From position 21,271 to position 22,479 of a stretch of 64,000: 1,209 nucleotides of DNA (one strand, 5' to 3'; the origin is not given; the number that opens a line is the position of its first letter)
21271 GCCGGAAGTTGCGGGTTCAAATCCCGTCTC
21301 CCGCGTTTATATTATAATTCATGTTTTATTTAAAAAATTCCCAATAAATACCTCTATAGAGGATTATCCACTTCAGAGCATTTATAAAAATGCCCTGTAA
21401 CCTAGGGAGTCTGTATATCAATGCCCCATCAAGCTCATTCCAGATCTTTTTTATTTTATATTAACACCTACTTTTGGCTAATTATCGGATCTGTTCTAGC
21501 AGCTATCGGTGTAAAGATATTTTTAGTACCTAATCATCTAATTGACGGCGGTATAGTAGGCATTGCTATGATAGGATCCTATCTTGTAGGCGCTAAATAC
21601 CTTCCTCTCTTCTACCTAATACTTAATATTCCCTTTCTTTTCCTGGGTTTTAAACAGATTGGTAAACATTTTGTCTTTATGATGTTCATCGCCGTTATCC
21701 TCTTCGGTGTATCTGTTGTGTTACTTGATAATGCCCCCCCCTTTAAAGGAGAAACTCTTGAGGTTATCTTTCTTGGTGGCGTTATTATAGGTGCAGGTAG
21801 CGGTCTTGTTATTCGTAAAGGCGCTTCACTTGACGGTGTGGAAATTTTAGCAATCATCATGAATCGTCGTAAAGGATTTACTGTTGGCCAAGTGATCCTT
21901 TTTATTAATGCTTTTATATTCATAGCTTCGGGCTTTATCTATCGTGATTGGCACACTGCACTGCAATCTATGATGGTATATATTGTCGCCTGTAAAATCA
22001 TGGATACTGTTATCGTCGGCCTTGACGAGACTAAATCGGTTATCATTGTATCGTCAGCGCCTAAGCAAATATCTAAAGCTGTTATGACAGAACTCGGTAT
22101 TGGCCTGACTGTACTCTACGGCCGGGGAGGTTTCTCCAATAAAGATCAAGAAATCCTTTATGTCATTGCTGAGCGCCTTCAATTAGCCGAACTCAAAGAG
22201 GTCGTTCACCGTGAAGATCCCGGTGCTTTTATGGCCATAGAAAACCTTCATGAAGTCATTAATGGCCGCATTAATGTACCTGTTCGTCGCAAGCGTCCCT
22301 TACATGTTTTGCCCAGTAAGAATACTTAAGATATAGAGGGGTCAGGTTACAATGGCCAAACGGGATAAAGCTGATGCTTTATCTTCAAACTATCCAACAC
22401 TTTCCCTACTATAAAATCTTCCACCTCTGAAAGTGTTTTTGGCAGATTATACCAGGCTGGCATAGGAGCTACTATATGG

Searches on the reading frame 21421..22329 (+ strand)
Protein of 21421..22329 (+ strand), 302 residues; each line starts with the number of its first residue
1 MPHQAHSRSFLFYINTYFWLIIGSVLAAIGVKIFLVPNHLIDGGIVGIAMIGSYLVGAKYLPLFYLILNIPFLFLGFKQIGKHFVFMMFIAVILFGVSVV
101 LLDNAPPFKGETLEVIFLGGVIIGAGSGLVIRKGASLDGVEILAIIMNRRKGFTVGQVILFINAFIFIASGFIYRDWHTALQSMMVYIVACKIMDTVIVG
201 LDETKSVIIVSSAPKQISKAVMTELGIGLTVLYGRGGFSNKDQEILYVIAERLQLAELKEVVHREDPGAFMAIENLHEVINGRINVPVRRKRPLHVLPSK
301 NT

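Call 9: search_protein_families(library=pfam, proteins=[window:21421-22329:+], max_evalue=0.001)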
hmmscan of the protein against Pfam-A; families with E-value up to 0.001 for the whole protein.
window:21421-22329:+ (302 aa): 2 families
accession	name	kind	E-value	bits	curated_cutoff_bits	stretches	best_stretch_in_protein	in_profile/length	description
PF02588.21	YitT_membrane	-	2.8e-55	187.3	24.3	1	17-222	2-205/205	Uncharacterised 5xTM membrane BCR, YitT family COG1284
PF10035.14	DUF2179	-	3.4e-17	62.4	22.8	1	228-280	2-54/55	Uncharacterized protein conserved in bacteria (DUF2179)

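Call 12: find_encoding_contigs(protein=window:21421-22329:+, flank=10000, max_places=10)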
Protein window:21421-22329:+ (302 aa): 2 contigs read that carry it; 2 places shown.
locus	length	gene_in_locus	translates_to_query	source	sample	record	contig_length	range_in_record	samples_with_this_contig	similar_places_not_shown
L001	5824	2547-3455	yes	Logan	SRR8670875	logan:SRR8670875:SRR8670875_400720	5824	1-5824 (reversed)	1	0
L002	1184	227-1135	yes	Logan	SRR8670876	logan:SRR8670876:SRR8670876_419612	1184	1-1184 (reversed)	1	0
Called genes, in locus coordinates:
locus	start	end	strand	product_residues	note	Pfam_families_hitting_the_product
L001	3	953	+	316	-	?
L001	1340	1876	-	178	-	PF05257:CHAP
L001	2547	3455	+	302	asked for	PF02588:YitT_membrane, PF10035:DUF2179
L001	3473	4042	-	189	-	PF02441:Flavoprotein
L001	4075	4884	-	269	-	PF01040:UbiA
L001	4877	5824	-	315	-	?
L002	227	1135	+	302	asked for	PF02588:YitT_membrane, PF10035:DUF2179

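Call 13: find_related_loci(query=window:21421-22329:+, collection=genome_contigs, flank=10000)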
Query window:21421-22329:+ (302 aa) in genome_contigs; peptide patterns used: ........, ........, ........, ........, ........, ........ (x = any residue, [..] = any of these).
162 stretches matched a pattern; 113 encode a relative of the query (tblastn E <= 1e-3); the best 80 are kept; 80 distinct loci.
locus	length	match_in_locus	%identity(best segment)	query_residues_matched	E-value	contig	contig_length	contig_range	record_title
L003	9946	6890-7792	93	1-301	0e+0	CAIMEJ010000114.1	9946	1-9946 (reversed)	uncultured bacterium isolate AlinenLipids_bin-5835 genome assembly, contig: bin-5835:114/118, whole genome shotgun seque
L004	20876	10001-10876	75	1-292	2e-144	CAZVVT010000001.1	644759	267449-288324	MAG TPA_asm: uncultured bacterium isolate SRP287051_co1_112 genome assembly, contig: NODE_9_length_644759_cov_10.276752,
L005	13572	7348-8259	56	1-302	3e-109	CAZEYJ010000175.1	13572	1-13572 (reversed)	MAG TPA_asm: uncultured bacterium isolate binchicken_co200_5 genome assembly, contig: k141_1726939, whole genome shotgun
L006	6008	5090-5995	56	1-301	7e-109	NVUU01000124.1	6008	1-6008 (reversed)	MAG: Candidatus Aerophobetes bacterium isolate NORP81 Contig_source1382A_19797, whole genome shotgun sequence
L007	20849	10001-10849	60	1-282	2e-107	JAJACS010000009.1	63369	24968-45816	MAG: Chlamydiia bacterium isolate O_S4.2_37 S4CHLAM37_9, whole genome shotgun sequence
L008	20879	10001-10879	55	4-292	9e-107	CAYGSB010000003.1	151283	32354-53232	MAG TPA_asm: uncultured bacterium isolate ERP117304_co2_126 genome assembly, contig: NODE_109_length_151283_cov_56.99650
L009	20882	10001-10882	54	1-292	2e-105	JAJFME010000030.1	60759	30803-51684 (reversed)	MAG: Chlamydiae bacterium isolate OFTM171 OFTM171_29, whole genome shotgun sequence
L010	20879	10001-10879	56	1-292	3e-105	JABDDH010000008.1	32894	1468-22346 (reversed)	MAG: Chlamydiae bacterium isolate BWMinHeated_Nextera5_MAG3 3300020862.a:Ga0207073_1036, whole genome shotgun sequence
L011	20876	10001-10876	57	1-292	7e-105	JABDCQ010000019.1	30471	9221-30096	MAG: Chlamydiae bacterium isolate BWMinHeated_Nextera29_MAG2 3300020829.a:Ga0207097_1026, whole genome shotgun sequence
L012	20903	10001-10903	54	1-294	9e-105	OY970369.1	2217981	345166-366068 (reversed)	MAG: uncultured Chlamydiae bacterium isolate MFD06092.bin.1.176 genome assembly, chromosome: 1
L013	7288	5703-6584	55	1-293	3e-104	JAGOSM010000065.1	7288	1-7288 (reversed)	MAG: Simkaniaceae bacterium isolate Gw_Eff_bin_326 Gw_Eff_30317_length_7288_cov_6.832007, whole genome shotgun sequence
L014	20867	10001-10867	56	4-291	2e-103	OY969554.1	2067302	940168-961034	MAG: uncultured Chlamydiales bacterium isolate MFD04540.bin.c.3 genome assembly, chromosome: 1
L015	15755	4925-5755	57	16-291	3e-103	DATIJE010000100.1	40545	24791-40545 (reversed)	MAG TPA_asm: Rhabdochlamydiaceae bacterium isolate SMAG_U15683 k141_288258, whole genome shotgun sequence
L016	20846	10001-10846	54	4-283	2e-103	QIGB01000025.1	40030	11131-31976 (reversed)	MAG: Chlamydiae bacterium isolate SZUA-160 Ga0063294_10000146, whole genome shotgun sequence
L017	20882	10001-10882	54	1-293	2e-103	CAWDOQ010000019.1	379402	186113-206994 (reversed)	MAG: Chlamydiia bacterium isolate MFD04780.bin.1.111 genome assembly, contig: contig_5025, whole genome shotgun sequence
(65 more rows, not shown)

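Call 55: search_protein_families(library=pfam, proteins=[L003:1520-2287:-, L003:3599-4408:+, L004:6637-7128:+, L004:7285-8136:-, L004:8041-8574:+, L004:4635-5903:-, L004:3474-4361:-, L004:1945-2826:-, L004:823-1962:+], max_evalue=0.001)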
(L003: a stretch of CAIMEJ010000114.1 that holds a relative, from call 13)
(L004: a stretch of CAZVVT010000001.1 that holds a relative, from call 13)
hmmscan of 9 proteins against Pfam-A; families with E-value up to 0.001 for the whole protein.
L003:1520-2287:- (255 aa): 13 families
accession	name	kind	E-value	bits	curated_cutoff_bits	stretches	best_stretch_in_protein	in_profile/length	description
PF13561.12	adh_short_C2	-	2.1e-54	185.1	27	1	18-247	1-235/236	Enoyl-(Acyl carrier protein) reductase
PF00106.31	adh_short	-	6e-38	130.7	26.6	1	12-199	1-193/195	short chain dehydrogenase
PF08659.16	KR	-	2.6e-11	44.2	22.6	1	13-170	2-164/180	KR domain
PF23441.1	SDR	-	8.3e-08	32.4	27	1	66-247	76-255/258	SDR-like rossmann domain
PF03435.24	Sacchrp_dh_NADP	-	3e-06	28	25.1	1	14-111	1-96/129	Saccharopine dehydrogenase NADP binding domain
PF03807.23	F420_oxidored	-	8.4e-06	26.7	21.6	1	15-57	3-46/94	NADP oxidoreductase coenzyme F420-dependent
PF13460.12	NAD_binding_10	-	1.1e-05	25.8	27.2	1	18-146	1-102/184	NAD(P)H-binding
PF05368.20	NmrA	-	1.3e-05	25.4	27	1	10-57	1-50/298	NmrA-like family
PF02719.21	Polysacc_synt_2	-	6.8e-05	22.6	20.2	1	14-57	1-45/293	Polysaccharide biosynthesis protein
PF02254.24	TrkA_N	-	0.00027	21.7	23.8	1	14-70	1-55/116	TrkA-N domain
PF01488.26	Shikimate_DH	-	0.00027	21.5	24.3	1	8-57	9-58/138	Shikimate / quinate 5-dehydrogenase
PF02558.23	ApbA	-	0.00036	20.6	22.2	1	15-72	2-55/150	Ketopantoate reductase PanE/ApbA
PF01370.27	Epimerase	-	0.00037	20.4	20.9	1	14-151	1-123/240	NAD dependent epimerase/dehydratase family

L003:3599-4408:+ (269 aa): 1 family
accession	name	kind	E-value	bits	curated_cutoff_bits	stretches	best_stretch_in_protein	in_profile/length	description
PF02517.21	Rce1-like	-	9.3e-21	74.4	22.4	1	171-257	4-92/93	Type II CAAX prenyl endopeptidase Rce1-like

L004:6637-7128:+ (163 aa): 1 family
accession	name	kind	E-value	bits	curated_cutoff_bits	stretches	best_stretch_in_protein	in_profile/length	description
PF20589.3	DUF6790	-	4.5e-43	147.3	27.1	1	3-157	4-156/158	Family of unknown function (DUF6790)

L004:7285-8136:- (283 aa): 3 families
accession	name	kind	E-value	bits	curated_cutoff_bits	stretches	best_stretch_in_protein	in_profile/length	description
PF02678.22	Pirin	-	4.3e-35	120.4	26.1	1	61-172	6-108/108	Pirin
PF17954.7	Pirin_C_2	-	1.8e-28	98.9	22.9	1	197-282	1-86/86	Quercetinase C-terminal cupin domain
PF07883.17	Cupin_2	-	2.8e-06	27.4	27.2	1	101-168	5-67/70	Cupin domain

L004:8041-8574:+ (177 aa): 0 families

L004:4635-5903:- (422 aa): 5 families
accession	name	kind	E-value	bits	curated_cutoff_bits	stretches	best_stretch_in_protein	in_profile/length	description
PF00270.35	DEAD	-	1.2e-52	178.4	26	1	25-190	1-164/167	DEAD/DEAH box helicase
PF00271.37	Helicase_C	-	4.5e-35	120.7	23.5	1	229-337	2-110/110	Helicase conserved C-terminal domain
PF04851.21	ResIII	-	1e-09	39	22.5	1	24-187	4-163/164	Type III restriction enzyme, res subunit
PF13245.12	AAA_19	-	0.00012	22.7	25.1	0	28-157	1-102/134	AAA domain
PF13604.12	AAA_30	-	0.00092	19.4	27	0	27-154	5-97/191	AAA domain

L004:3474-4361:- (295 aa): 1 family
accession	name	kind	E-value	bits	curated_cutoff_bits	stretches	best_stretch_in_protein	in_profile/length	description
PF02517.21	Rce1-like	-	1.6e-18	67.2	22.4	1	201-288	6-93/93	Type II CAAX prenyl endopeptidase Rce1-like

L004:1945-2826:- (293 aa): 5 families
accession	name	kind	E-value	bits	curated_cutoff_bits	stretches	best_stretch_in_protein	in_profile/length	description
PF02826.25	2-Hacid_dh_C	-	8.1e-46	156.1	25.1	1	124-261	26-178/178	D-isomer specific 2-hydroxyacid dehydrogenase, NAD binding domain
PF00389.36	2-Hacid_dh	-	4.9e-23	81.7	24.6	1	12-287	9-128/134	D-isomer specific 2-hydroxyacid dehydrogenase, catalytic domain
PF13241.12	NAD_binding_7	-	1.5e-05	26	22.1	1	130-216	3-93/104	Putative NAD(P)-binding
PF03446.21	NAD_binding_2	-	0.00039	20.9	21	0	136-235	1-113/161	NAD binding domain of 6-phosphogluconate dehydrogenase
PF00070.33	Pyr_redox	-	0.00055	20.8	22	0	136-167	1-32/82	Pyridine nucleotide-disulphide oxidoreductase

L004:823-1962:+ (379 aa): 2 families
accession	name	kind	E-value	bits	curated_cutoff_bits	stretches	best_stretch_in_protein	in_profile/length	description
PF13692.12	Glyco_trans_1_4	-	1.4e-06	29.1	27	1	194-309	14-119/142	Glycosyl transferases group 1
PF00534.26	Glycos_transf_1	-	2.1e-05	24.6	26.4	1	194-309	27-135/172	Glycosyl transferases group 1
